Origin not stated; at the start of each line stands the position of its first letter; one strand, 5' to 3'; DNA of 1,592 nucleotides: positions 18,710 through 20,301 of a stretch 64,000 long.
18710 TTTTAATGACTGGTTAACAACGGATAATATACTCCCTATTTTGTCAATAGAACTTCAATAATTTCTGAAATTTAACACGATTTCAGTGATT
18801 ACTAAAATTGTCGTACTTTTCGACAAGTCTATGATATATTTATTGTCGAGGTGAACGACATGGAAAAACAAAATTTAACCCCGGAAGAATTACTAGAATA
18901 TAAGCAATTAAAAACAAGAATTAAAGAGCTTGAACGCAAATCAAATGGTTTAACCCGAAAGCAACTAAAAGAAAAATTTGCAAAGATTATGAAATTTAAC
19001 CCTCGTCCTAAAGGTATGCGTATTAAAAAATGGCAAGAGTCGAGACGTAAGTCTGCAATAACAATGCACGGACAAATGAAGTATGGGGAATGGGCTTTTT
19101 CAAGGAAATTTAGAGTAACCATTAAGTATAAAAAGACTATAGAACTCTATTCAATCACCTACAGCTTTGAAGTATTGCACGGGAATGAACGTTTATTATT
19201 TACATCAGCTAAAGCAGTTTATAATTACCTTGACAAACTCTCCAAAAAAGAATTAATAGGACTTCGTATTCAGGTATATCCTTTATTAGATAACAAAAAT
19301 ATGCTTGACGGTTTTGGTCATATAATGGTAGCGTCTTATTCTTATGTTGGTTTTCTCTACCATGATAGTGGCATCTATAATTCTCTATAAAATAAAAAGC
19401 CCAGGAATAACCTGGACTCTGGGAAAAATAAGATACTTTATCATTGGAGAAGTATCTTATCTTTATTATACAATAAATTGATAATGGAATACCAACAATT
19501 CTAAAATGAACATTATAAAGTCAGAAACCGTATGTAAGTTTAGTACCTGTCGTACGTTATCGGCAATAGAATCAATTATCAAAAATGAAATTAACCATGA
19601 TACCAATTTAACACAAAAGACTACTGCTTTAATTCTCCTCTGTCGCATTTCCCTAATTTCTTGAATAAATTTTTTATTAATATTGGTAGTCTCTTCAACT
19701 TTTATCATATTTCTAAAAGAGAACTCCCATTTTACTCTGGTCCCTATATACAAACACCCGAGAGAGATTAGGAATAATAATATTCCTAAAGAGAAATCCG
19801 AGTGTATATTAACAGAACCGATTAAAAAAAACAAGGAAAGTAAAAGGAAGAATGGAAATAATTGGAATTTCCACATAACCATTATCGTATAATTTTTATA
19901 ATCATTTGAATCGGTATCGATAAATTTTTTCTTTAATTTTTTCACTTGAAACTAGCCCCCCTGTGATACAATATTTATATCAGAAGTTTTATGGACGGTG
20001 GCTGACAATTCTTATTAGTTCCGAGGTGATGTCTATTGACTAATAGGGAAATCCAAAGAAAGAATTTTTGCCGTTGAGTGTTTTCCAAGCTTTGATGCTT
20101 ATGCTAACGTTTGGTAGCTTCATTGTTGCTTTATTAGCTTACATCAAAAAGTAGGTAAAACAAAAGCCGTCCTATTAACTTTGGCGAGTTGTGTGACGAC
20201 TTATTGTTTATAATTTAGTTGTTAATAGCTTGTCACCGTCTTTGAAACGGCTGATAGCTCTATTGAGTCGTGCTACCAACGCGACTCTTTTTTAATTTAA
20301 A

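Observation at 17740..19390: Large inverted duplication: two divergent paralogous genes flanking an sRNA-like cassette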

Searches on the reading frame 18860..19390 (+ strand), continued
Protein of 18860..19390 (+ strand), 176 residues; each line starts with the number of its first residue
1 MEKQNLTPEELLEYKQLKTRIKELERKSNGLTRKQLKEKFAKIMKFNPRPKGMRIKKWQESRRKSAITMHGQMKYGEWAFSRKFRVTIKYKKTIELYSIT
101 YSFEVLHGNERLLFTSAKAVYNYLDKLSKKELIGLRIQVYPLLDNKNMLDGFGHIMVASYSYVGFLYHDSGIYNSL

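Call 79: fold_search(model_id=the predicted structure, library=viral)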
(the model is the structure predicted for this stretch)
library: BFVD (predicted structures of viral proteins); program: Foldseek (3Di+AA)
matches with E <= 10: 447; with E <= 0.001: 0
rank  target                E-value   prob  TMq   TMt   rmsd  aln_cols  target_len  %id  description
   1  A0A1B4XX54            4.1e-02  0.18  0.16  0.20  18.4       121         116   18  Uncharacterized protein [Tenacibaculum phage pT24]
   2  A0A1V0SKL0            1.2e-01  0.72  0.25  0.08  10.0        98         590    8  Uncharacterized protein [Klosneuvirus KNV1]
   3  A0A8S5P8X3            2.1e-01  0.60  0.23  0.35   6.5        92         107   11  Uncharacterized protein [Siphoviridae sp. ctrvp54]
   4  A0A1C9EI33            3.3e-01  0.06  0.15  0.09  19.9       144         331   10  Uncharacterized protein [Rhodococcus phage ChewyVIII]
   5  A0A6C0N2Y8            4.2e-01  0.13  0.20  0.14  14.0       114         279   14  Gn-Gc glycoprotein (Fragment) [Phasivirus phasiense]
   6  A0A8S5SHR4            4.4e-01  0.60  0.24  0.37   6.1        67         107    9  Uncharacterized protein [Myoviridae sp. ctuIn11]
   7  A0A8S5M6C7            4.4e-01  0.21  0.19  0.22   8.1        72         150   19  Toxin SymE, type I toxin-antitoxin system [Myoviridae sp. ctCL221]
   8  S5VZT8                4.4e-01  0.15  0.30  0.20  15.4       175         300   11  Uncharacterized protein [Pseudomonas phage PaBG]
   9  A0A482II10            4.4e-01  0.13  0.16  0.24   6.0        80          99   11  (no name in the UniProt tables at hand)
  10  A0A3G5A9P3            4.4e-01  0.04  0.14  0.09  20.4       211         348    9  Uncharacterized protein [Hyperionvirus sp.]
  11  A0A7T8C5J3            4.7e-01  0.47  0.25  0.48   4.7        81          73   15  (no name in the UniProt tables at hand)
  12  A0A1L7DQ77            4.7e-01  0.20  0.18  0.22  12.3        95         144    9  Uncharacterized protein [Vibrio phage Vp670]
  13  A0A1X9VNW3            5.0e-01  0.10  0.13  0.29  14.7       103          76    6  Uncharacterized protein [Mimivirus AB-566-O17]
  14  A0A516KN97            5.3e-01  0.54  0.22  0.54   4.0        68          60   18  (no name in the UniProt tables at hand)
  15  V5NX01                5.3e-01  0.10  0.21  0.08  17.4       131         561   12  Hypothetical V-set protein [Chelonid alphaherpesvirus 5]
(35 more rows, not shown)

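Call 97: predict_structure(alignment_id=A4)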
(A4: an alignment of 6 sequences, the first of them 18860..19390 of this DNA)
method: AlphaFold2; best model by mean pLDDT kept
length: 176 residues; sequences in the alignment: 6
mean_pLDDT: 62.7   pTM: 0.55
mean pLDDT of the five models: 62.7, 62.2, 56.9, 55.9, 54.4
residues with pLDDT >= 90: 3; 70-90: 58; 50-70: 72; < 50: 43
segments of 3 or more residues with pLDDT < 50: 1-3, 46-72, 150-154, 169-176
pLDDT, mean of each block of 10 residues (from residue 1): 51 67 70 66 52 37 30 59 63 66 84 84 85 83 62 56 69 33
secondary structure, 60 per line:
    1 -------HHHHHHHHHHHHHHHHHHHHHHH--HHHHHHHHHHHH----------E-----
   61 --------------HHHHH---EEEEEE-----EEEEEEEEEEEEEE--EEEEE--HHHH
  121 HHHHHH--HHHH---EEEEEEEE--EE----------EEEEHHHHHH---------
elements in order: H8-30 H33-44 H75-79 E83-88 E94-107 E110-114 H117-126 H129-132 E136-143 E158-161 H162-167

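Call 99: fold_search(model_id=the predicted structure, library=pdb)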
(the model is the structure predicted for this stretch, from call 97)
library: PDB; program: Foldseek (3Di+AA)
matches with E <= 10: 190; with E <= 0.001: 0
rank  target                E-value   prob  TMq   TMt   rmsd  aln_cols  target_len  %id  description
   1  7op6_A                7.1e-01  0.13  0.19  0.05  12.7       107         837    9  Bacteroides thetaiotaomicron mannosidase GH2 with beta-manno-configured cyclophellitol aziridine (released 2022-05-18)
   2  2vjx_A                9.1e-01  0.11  0.19  0.05  12.7       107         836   10  Structural and biochemical evidence for a boat-like transition state in beta-mannosidases (released 2008-04-01)
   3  2vjx_B                9.1e-01  0.10  0.18  0.05  12.8       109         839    7  Structural and biochemical evidence for a boat-like transition state in beta-mannosidases (released 2008-04-01)
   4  3t4a_A                9.6e-01  0.25  0.21  0.07   7.5        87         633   11  Structure of a truncated form of Staphylococcal Complement Inhibitor B bound to human C3c at 3.4 Angstrom resolution (released 2011-11-23)
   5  2vr4_A                1.0e+00  0.10  0.18  0.05  12.8       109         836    8  Transition-state mimicry in mannoside hydrolysis: characterisation of twenty six inhibitors and insight into binding f (released 2008-04-08)
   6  2vmf_B                1.1e+00  0.10  0.19  0.05  12.9       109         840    7  Structural and biochemical evidence for a boat-like transition state in beta-mannosidases (released 2008-04-01)
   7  2vqu_B                1.2e+00  0.08  0.17  0.05  12.9       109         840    6  Structural and biochemical evidence for a boat-like transition state in beta-mannosidases (released 2008-04-01)
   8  7op6_B                1.2e+00  0.08  0.18  0.05  13.2       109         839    6  Bacteroides thetaiotaomicron mannosidase GH2 with beta-manno-configured cyclophellitol aziridine (released 2022-05-18)
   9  2wbk_A                1.4e+00  0.08  0.18  0.05  12.7       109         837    6  Structure of the Michaelis complex of beta-mannosidase, Man2A, provides insight into the conformational itinerary of m (released 2009-03-17)
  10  7op7_B                1.5e+00  0.07  0.18  0.05  13.1       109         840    7  Bacteroides thetaiotaomicron mannosidase GH2 with beta-manno-configured N-alkyl cyclophellitol aziridine (released 2022-02-02)
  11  2vmf_A                1.6e+00  0.09  0.19  0.05  12.8       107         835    9  Structural and biochemical evidence for a boat-like transition state in beta-mannosidases (released 2008-04-01)
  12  2vot_B                1.6e+00  0.09  0.19  0.05  12.7       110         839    7  Structural and biochemical evidence for a boat-like transition state in beta-mannosidases (released 2008-04-01)
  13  2idr_A                1.7e+00  0.13  0.17  0.17   4.1        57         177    7  Crystal structure of translation initiation factor EIF4E from wheat (released 2007-06-12)
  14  2vl4_A                1.7e+00  0.09  0.20  0.05  12.9       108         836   11  Structural and biochemical evidence for a boat-like transition state in beta-mannosidases (released 2008-04-01)
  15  2wbk_B                1.7e+00  0.06  0.18  0.05  13.1       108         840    9  Structure of the Michaelis complex of beta-mannosidase, Man2A, provides insight into the conformational itinerary of m (released 2009-03-17)
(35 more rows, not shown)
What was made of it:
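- On Any described protein family or fold, for A and B: Foldseek against BFVD and PDB: E > 0.04 (calls 79, 99).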

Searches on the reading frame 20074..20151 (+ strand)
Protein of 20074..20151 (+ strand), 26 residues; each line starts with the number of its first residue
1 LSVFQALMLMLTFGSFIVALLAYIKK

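Call 95: search_protein_families(library=pfam, proteins=[window:20074-20151:+], max_evalue=0.01)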
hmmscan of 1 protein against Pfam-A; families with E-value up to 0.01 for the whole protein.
seq(26 aa): 1 family
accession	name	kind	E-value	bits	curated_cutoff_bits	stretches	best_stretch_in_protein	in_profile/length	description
PF16935.10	Hol_Tox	-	2e-13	50.4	23.3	1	1-24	1-24/34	Putative Holin-like Toxin (Hol-Tox)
